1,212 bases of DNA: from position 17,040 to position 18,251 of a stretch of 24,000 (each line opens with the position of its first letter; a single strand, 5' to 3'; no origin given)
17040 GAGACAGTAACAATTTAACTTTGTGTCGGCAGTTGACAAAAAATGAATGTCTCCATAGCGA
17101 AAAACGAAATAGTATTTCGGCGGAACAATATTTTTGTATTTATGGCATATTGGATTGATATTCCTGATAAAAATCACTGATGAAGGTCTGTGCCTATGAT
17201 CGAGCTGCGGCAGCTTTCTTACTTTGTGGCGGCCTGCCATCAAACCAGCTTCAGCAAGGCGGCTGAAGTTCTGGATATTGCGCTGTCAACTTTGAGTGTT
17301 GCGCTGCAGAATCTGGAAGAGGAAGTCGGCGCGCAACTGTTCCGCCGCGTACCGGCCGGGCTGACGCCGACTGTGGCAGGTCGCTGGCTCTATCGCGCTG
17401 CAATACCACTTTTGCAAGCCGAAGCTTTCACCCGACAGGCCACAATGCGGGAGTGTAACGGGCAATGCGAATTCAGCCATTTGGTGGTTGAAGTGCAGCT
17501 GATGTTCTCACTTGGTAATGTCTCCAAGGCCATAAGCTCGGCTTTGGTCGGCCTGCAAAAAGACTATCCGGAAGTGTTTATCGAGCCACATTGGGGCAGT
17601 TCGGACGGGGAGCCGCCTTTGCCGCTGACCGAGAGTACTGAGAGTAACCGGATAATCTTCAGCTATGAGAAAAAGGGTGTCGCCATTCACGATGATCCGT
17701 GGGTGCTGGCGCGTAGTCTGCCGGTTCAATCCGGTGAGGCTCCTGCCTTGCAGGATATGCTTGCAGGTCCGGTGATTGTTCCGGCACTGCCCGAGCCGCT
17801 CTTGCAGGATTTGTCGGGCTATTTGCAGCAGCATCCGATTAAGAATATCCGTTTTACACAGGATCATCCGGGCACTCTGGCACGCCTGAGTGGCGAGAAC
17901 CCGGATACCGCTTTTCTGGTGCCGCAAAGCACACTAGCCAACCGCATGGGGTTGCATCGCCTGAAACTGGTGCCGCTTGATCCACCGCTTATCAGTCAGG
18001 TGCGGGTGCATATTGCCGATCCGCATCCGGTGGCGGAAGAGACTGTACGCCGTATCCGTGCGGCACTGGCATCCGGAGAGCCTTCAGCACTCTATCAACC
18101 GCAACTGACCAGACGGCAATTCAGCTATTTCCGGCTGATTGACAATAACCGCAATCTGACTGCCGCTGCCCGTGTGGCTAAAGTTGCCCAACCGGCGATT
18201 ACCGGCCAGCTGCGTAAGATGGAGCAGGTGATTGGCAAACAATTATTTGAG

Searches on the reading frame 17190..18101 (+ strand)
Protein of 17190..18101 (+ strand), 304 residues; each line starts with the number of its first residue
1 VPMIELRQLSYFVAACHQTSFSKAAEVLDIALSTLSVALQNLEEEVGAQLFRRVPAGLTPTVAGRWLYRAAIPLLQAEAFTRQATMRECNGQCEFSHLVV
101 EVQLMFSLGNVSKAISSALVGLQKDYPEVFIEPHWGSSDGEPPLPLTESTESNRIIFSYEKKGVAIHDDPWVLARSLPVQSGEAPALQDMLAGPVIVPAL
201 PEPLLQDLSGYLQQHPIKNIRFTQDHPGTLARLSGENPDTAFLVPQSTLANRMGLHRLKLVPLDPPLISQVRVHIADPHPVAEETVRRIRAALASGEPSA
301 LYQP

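Call 33: search_protein_families(library=pfam, proteins=[window:17190-18101:+], max_evalue=10)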
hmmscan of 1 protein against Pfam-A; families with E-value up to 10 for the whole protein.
seq(304 aa): 2 families
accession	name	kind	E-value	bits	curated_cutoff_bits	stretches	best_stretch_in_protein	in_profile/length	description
PF00126.33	HTH_1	-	7.9e-17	61.4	26.6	1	6-65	1-60/60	Bacterial regulatory helix-turn-helix protein, lysR family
PF05225.22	HTH_psq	-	0.16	12.2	20.4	1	18-36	16-34/45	helix-turn-helix, Psq domain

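Call 59: predict_structure(alignment_id=A2)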
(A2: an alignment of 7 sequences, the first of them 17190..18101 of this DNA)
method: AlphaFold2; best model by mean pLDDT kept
length: 304 residues; sequences in the alignment: 7
mean_pLDDT: 82.7   pTM: 0.79
mean pLDDT of the five models: 82.7, 78.4, 77.8, 74.2, 73.0
residues with pLDDT >= 90: 108; 70-90: 146; 50-70: 39; < 50: 11
segments of 3 or more residues with pLDDT < 50: 148-150, 299-301
pLDDT, mean of each block of 10 residues (from residue 1): 81 84 88 93 91 78 85 86 76 80 73 83 88 71 49 85 92 82 76 90 92 94 84 83 87 71 94 92 94 72 52
secondary structure, 60 per line:
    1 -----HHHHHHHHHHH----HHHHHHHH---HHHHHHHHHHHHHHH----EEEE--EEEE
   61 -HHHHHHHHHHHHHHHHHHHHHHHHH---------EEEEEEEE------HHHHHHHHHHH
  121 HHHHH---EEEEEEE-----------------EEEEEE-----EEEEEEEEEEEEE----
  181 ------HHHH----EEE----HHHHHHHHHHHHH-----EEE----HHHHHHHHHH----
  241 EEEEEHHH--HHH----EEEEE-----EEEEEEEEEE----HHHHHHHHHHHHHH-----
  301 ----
elements in order: H6-16 H21-28 H32-46 E51-54 E57-60 H62-86 E96-103 H110-125 E129-135 E153-158 E164-176 H187-190 E195-197 H202-214 E220-222 H227-236 E241-245 E258-262 E268-277 H282-295

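Call 61: fold_search(model_id=the predicted structure, library=pdb)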
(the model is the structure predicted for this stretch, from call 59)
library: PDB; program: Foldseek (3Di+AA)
matches with E <= 10: 1048; with E <= 0.001: 311
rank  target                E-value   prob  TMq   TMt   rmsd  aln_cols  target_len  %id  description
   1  3k1n_A                5.8e-14  1.00  0.46  0.46  14.2       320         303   25  Crystal Structure of full-length BenM (released 2010-09-29)
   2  1iz1_A                3.8e-13  1.00  0.45  0.47  12.2       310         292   17  CRYSTAL STRUCTURE OF CBNR, A LYSR FAMILY TRANSCRIPTIONAL REGULATOR (released 2003-05-06)
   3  4x6g_C                4.5e-13  1.00  0.43  0.44  26.6       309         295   14  Full-length OxyR C199D from pseudomonas aeruginosa (released 2015-04-29)
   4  4x6g_F                4.5e-13  1.00  0.43  0.44  13.7       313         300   17  Full-length OxyR C199D from pseudomonas aeruginosa (released 2015-04-29)
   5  3k1m_B                5.7e-13  1.00  0.44  0.44  25.7       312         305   23  Crystal Structure of full-length BenM, R156H mutant (released 2010-09-29)
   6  6g4r_E                6.3e-13  1.00  0.46  0.46  16.3       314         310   18  Corynebacterium glutamicum OxyR C206S mutant, H2O2-bound (released 2018-12-05)
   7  3k1n_B                6.3e-13  1.00  0.43  0.43  25.6       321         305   23  Crystal Structure of full-length BenM (released 2010-09-29)
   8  4x6g_A                6.7e-13  1.00  0.46  0.47  27.1       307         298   15  Full-length OxyR C199D from pseudomonas aeruginosa (released 2015-04-29)
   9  3k1m_A                1.1e-12  1.00  0.47  0.47  14.3       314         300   23  Crystal Structure of full-length BenM, R156H mutant (released 2010-09-29)
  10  5y2v_D                1.5e-12  1.00  0.49  0.50  25.3       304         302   18  Strcutrue of the full-length CcmR complexed with 2-OG from Synechocystis PCC6803 (released 2017-12-27)
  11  1ixc_B                1.5e-12  1.00  0.43  0.45  23.4       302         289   17  Crystal structure of CbnR, a LysR family transcriptional regulator (released 2003-06-18)
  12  4x6g_D                1.6e-12  1.00  0.44  0.44  13.7       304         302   16  Full-length OxyR C199D from pseudomonas aeruginosa (released 2015-04-29)
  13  4x6g_B                2.6e-12  1.00  0.43  0.44  13.9       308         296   16  Full-length OxyR C199D from pseudomonas aeruginosa (released 2015-04-29)
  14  5y2v_C                2.8e-12  1.00  0.47  0.47  25.3       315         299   16  Strcutrue of the full-length CcmR complexed with 2-OG from Synechocystis PCC6803 (released 2017-12-27)
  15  8sbf_B                3.1e-12  1.00  0.46  0.48  14.3       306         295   17  Full-length structure of the LysR-type transcriptional regulator, ACIAD0746, from Acinetobacter baylyi (released 2024-04-17)
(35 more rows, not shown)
